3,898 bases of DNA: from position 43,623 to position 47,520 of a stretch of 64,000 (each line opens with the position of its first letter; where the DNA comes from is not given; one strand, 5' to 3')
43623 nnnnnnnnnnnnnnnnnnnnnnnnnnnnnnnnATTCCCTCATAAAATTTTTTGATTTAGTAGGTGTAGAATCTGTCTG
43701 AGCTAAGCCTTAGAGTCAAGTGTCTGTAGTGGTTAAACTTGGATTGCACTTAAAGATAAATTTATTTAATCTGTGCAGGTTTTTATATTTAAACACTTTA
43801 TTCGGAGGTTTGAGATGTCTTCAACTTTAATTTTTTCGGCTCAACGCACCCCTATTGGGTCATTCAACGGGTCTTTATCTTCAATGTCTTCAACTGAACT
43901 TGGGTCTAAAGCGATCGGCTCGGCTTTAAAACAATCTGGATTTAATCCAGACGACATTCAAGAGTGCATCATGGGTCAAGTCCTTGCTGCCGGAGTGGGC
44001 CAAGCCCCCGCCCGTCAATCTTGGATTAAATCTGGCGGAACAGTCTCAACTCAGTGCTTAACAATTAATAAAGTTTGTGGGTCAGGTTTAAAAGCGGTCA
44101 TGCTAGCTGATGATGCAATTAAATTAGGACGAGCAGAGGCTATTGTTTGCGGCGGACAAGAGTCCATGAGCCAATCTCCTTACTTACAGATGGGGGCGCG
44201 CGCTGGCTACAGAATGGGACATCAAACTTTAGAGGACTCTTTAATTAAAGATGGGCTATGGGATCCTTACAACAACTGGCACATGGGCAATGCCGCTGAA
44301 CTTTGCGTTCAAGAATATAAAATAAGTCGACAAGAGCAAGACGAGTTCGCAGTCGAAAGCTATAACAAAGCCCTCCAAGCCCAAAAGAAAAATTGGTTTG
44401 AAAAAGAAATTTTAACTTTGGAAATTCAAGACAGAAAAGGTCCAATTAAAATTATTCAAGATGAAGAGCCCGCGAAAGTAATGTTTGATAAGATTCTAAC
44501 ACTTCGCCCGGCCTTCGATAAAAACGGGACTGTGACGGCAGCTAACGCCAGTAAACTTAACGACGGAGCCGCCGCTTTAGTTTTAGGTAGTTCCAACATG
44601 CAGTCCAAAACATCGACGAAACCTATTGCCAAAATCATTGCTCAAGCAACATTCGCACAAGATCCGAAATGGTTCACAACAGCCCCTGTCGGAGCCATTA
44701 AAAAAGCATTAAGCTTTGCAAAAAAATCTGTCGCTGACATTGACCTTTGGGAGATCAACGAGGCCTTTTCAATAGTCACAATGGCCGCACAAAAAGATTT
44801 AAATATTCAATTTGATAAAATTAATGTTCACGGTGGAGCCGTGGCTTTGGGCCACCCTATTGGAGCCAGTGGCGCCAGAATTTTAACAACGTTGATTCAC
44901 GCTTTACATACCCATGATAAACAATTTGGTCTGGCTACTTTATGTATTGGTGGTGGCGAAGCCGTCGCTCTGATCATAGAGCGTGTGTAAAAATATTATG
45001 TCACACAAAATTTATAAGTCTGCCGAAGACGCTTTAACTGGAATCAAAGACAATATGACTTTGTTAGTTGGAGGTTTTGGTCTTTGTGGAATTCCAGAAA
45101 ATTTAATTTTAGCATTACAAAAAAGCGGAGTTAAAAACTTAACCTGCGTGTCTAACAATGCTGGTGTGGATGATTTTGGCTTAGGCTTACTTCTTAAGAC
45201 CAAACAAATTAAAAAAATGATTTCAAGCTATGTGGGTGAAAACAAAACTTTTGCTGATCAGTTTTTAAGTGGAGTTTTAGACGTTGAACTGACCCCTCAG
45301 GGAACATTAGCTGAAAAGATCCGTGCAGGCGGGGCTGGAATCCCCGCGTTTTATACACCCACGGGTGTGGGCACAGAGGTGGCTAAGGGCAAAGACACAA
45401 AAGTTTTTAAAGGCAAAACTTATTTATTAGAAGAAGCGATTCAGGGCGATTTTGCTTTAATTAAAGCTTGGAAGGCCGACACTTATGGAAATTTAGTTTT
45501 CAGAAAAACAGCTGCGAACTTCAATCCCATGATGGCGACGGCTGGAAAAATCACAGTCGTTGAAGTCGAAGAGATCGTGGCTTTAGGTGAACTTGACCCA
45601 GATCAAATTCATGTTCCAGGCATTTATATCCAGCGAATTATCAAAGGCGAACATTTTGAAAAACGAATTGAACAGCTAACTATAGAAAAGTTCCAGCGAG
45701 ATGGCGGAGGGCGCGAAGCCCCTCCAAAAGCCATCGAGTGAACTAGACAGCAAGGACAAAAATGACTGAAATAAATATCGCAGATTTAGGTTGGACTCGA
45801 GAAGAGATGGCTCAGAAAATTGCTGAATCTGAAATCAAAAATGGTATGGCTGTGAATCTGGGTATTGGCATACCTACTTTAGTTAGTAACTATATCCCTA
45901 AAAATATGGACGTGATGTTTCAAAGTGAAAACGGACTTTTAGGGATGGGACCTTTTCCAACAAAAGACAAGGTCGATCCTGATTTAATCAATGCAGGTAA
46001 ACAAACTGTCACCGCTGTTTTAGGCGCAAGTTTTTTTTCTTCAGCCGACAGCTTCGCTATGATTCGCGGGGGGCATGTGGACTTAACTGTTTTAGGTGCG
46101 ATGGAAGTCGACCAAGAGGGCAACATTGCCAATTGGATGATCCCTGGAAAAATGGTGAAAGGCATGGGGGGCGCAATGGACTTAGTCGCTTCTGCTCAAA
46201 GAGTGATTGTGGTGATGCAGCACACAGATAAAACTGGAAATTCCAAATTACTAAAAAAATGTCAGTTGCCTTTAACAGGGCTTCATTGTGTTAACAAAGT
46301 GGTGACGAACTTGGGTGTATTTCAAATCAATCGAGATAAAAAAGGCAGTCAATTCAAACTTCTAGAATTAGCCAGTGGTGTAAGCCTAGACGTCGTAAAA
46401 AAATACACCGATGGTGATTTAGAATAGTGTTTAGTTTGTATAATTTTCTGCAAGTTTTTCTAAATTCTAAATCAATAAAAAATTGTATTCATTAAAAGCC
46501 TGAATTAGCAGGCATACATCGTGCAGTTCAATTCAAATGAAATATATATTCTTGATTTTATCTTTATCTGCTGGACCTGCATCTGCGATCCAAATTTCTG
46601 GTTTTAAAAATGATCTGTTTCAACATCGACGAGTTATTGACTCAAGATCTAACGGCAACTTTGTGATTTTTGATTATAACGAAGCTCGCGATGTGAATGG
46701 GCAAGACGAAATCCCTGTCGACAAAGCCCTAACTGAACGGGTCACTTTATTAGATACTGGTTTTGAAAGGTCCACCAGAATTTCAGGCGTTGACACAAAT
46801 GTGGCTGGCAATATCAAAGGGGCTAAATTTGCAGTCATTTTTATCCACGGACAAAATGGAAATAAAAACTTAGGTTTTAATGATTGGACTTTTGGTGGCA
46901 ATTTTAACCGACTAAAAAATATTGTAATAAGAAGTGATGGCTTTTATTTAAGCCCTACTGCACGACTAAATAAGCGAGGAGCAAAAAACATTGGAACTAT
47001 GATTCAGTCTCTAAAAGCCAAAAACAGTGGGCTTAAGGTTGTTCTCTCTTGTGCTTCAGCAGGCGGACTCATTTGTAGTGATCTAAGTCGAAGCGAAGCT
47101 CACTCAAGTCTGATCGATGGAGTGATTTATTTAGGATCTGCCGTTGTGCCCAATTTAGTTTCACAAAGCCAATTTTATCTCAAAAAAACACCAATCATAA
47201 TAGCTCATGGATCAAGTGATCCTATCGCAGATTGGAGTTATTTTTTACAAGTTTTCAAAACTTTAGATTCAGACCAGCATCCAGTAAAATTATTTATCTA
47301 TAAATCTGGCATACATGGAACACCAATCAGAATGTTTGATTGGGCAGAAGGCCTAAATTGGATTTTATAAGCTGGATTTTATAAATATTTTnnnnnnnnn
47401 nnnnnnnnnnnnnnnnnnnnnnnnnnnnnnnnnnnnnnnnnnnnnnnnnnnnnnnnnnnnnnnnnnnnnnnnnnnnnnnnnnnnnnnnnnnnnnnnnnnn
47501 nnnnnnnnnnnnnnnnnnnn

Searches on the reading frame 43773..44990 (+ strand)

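Call 66: search_protein_families(library=pfam, proteins=[window:43773-44990:+], max_evalue=0.00001)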
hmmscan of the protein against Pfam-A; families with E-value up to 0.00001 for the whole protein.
window:43773-44990:+ (405 aa): 3 families
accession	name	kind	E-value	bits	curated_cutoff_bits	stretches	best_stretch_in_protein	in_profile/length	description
PF00108.29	Thiolase_N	-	2.1e-86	290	26.4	1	19-273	2-258/260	Thiolase, N-terminal domain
PF02803.24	Thiolase_C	-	9.6e-45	151.6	27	1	283-404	2-123/123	Thiolase, C-terminal domain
PF22691.2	Thiolase_C_1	-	3.9e-06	27.1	28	0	291-344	6-59/144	Thiolase C-terminal domain-like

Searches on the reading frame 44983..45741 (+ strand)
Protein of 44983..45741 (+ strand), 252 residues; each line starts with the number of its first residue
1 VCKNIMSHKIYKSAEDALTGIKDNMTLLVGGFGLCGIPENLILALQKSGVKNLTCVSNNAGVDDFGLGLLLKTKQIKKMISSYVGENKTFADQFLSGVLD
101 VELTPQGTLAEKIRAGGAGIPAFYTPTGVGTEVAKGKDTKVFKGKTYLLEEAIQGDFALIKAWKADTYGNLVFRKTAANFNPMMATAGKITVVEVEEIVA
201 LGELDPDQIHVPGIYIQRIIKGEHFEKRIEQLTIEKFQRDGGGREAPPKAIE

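Call 66: search_protein_families(library=pfam, proteins=[window:44983-45741:+], max_evalue=0.00001)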
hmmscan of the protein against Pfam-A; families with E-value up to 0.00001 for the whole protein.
window:44983-45741:+ (252 aa): 1 family
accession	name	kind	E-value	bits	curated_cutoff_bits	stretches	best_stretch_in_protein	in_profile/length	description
PF01144.29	CoA_trans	-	2.4e-78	262.9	23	1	12-221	2-216/217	Coenzyme A transferase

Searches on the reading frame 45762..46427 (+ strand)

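Call 66: search_protein_families(library=pfam, proteins=[window:45762-46427:+], max_evalue=0.00001)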
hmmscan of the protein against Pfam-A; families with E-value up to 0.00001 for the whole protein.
window:45762-46427:+ (221 aa): 2 families
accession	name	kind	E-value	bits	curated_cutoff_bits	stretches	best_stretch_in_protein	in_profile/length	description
PF01144.29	CoA_trans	-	1.2e-50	172.4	23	1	15-214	2-216/217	Coenzyme A transferase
PF13336.12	AcetylCoA_hyd_C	-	1.4e-06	28.8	23.7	1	109-193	37-130/154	Acetyl-CoA hydrolase/transferase C-terminal domain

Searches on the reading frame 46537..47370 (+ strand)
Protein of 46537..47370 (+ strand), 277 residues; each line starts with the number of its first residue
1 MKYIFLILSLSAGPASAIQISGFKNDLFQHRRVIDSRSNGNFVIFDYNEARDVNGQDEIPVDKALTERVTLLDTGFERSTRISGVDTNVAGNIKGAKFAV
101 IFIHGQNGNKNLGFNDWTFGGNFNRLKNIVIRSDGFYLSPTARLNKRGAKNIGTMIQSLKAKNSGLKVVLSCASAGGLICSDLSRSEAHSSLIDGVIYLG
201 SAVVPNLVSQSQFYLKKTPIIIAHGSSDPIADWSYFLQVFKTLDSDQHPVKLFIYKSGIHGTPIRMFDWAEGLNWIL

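Call 66: search_protein_families(library=pfam, proteins=[window:46537-47370:+], max_evalue=0.00001)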
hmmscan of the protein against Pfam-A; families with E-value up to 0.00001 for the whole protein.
window:46537-47370:+ (277 aa): 1 family
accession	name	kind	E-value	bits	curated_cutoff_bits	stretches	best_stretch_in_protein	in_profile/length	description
PF12146.15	Hydrolase_4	-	5.3e-06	26.3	27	0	151-207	61-115/239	Serine aminopeptidase, S33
